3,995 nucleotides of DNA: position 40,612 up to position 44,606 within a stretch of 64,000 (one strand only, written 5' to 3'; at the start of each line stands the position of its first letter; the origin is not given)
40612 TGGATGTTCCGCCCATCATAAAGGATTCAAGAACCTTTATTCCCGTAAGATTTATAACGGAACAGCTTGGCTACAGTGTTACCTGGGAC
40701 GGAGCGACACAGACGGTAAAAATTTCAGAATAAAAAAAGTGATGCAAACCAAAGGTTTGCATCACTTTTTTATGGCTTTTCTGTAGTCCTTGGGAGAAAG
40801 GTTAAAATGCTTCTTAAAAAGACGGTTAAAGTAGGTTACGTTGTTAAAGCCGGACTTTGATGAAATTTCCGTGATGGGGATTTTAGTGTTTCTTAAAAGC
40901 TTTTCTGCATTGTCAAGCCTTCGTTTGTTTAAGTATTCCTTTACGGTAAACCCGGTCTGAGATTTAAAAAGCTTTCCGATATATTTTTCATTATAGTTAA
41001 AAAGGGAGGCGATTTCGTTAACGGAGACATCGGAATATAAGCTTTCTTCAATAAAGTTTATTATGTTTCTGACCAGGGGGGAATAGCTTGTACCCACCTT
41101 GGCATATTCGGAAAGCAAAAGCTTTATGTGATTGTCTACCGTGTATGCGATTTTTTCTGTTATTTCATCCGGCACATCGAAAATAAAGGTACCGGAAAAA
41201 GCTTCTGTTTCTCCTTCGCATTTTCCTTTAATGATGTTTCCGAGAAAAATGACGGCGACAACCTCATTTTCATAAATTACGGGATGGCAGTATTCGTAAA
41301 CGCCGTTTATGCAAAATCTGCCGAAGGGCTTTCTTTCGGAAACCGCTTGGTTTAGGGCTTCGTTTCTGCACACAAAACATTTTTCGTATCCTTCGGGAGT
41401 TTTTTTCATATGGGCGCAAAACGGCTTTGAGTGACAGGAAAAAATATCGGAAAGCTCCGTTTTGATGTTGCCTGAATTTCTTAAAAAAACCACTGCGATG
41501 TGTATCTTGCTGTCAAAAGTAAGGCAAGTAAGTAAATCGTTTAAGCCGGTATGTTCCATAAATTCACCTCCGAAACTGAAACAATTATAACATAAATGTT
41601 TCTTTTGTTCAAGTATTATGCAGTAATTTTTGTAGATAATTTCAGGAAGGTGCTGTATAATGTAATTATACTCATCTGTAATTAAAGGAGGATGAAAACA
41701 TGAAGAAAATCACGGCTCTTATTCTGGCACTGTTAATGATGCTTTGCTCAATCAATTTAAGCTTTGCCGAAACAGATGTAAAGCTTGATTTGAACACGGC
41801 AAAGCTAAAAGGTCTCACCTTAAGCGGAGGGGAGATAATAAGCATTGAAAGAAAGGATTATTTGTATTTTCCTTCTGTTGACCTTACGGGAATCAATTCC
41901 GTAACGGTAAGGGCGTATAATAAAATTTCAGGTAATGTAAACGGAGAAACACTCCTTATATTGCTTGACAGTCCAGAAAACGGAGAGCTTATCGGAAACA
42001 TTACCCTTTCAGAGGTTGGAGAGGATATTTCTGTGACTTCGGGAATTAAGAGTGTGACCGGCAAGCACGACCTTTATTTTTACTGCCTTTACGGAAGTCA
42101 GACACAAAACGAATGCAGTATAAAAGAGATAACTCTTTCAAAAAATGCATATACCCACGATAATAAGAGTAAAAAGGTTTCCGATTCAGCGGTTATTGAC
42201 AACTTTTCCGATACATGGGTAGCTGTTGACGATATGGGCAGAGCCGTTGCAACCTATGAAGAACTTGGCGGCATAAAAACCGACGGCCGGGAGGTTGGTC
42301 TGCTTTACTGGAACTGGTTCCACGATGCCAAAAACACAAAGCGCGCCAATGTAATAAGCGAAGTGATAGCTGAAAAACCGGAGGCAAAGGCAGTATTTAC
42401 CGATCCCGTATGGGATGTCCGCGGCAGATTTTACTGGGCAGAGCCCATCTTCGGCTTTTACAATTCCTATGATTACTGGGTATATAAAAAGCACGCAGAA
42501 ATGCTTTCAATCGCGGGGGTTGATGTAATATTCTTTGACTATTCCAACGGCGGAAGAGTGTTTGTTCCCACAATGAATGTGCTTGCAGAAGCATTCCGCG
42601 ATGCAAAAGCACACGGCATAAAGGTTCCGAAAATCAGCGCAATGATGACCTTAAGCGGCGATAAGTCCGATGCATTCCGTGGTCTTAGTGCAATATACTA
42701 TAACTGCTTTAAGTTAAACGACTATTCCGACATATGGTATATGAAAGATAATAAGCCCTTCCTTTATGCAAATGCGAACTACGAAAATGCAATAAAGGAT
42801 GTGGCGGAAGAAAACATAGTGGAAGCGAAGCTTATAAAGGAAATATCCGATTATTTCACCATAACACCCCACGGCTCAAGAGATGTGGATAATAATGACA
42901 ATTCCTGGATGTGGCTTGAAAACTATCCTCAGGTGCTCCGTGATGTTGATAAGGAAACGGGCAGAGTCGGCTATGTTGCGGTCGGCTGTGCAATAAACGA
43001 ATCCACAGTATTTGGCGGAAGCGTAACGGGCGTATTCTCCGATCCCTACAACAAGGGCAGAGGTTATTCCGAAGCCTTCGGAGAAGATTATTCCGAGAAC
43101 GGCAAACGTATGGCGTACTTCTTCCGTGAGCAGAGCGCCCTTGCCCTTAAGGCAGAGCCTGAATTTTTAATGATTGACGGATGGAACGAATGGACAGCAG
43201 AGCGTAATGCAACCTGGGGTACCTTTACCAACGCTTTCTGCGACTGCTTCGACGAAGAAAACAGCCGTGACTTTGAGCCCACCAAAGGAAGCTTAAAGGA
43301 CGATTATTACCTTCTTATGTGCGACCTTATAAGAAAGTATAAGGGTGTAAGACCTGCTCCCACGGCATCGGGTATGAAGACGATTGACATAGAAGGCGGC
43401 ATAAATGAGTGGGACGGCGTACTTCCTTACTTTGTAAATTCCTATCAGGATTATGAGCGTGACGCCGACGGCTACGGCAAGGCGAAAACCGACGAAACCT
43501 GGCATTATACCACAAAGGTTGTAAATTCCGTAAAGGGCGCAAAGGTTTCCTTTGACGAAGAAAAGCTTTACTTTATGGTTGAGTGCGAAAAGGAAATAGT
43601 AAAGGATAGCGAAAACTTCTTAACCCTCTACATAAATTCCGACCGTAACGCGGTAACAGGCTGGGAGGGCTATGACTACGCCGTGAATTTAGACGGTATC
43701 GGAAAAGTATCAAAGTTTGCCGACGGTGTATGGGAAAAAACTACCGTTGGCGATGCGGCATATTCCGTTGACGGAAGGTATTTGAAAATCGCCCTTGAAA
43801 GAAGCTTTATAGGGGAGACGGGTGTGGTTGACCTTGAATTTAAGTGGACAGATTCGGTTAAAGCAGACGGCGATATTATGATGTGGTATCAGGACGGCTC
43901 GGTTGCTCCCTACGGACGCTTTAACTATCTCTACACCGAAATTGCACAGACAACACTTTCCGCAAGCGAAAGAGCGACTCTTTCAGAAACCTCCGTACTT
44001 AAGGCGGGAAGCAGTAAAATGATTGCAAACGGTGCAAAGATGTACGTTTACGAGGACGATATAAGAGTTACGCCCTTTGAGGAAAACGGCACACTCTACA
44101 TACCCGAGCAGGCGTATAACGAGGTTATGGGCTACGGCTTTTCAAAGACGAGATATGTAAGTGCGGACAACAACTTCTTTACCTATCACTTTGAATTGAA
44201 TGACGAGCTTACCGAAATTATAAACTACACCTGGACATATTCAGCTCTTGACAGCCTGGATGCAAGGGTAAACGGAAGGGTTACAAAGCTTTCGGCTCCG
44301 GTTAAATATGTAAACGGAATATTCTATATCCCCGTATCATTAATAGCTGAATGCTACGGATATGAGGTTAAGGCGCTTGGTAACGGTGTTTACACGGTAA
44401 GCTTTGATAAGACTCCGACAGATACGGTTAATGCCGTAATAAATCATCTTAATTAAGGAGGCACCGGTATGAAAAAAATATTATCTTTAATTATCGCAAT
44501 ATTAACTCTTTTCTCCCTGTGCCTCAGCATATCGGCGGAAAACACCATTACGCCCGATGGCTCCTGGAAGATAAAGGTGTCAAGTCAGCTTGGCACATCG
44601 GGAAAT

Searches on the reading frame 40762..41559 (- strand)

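Call 33: search_protein_families(library=pfam, proteins=[window:40762-41559:-], max_evalue=0.00001)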
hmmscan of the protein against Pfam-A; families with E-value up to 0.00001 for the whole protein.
window:40762-41559:- (265 aa): 3 families
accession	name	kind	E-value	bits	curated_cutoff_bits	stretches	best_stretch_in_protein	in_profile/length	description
PF12833.13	HTH_18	-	7.7e-23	81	33.6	1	184-261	2-79/80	Helix-turn-helix domain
PF00165.29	HTH_AraC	-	4.2e-17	62.3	26.6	1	222-261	1-42/42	Bacterial regulatory helix-turn-helix proteins, AraC family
PF10114.15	PocR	-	2.6e-13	50.5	23.9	1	19-113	19-108/162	Sensory domain found in PocR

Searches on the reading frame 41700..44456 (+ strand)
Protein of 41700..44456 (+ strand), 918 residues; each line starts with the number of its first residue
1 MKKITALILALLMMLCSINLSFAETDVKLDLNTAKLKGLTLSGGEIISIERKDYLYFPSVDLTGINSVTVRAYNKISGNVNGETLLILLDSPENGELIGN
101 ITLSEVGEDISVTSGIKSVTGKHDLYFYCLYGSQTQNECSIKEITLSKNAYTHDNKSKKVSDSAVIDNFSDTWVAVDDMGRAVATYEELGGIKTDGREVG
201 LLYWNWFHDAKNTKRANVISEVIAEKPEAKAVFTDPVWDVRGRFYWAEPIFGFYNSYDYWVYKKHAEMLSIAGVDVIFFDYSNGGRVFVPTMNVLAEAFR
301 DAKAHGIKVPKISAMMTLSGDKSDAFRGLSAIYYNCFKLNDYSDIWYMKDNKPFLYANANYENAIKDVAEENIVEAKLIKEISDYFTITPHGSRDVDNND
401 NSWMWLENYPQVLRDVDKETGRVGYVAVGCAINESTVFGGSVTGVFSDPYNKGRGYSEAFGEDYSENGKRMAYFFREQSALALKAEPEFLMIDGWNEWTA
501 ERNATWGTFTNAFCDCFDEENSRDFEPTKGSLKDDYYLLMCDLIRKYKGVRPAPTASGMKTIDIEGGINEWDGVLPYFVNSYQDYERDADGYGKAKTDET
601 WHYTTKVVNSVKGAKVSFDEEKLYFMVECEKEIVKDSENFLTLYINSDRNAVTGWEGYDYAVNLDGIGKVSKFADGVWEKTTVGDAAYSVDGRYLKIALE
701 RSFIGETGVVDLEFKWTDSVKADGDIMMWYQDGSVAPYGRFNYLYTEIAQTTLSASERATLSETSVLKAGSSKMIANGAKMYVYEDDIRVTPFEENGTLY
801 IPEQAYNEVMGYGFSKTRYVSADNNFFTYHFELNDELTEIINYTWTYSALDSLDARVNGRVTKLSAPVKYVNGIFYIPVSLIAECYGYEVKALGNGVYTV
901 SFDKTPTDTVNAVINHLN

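Call 33: search_protein_families(library=pfam, proteins=[window:41700-44456:+], max_evalue=0.00001)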
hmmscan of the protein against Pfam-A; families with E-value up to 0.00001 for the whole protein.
window:41700-44456:+ (918 aa): 1 family
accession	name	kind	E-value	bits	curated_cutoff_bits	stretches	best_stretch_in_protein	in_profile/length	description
PF07833.16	Cu_amine_oxidN1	-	9.2e-10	38.9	24.2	0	850-892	57-99/108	Copper amine oxidase N-terminal domain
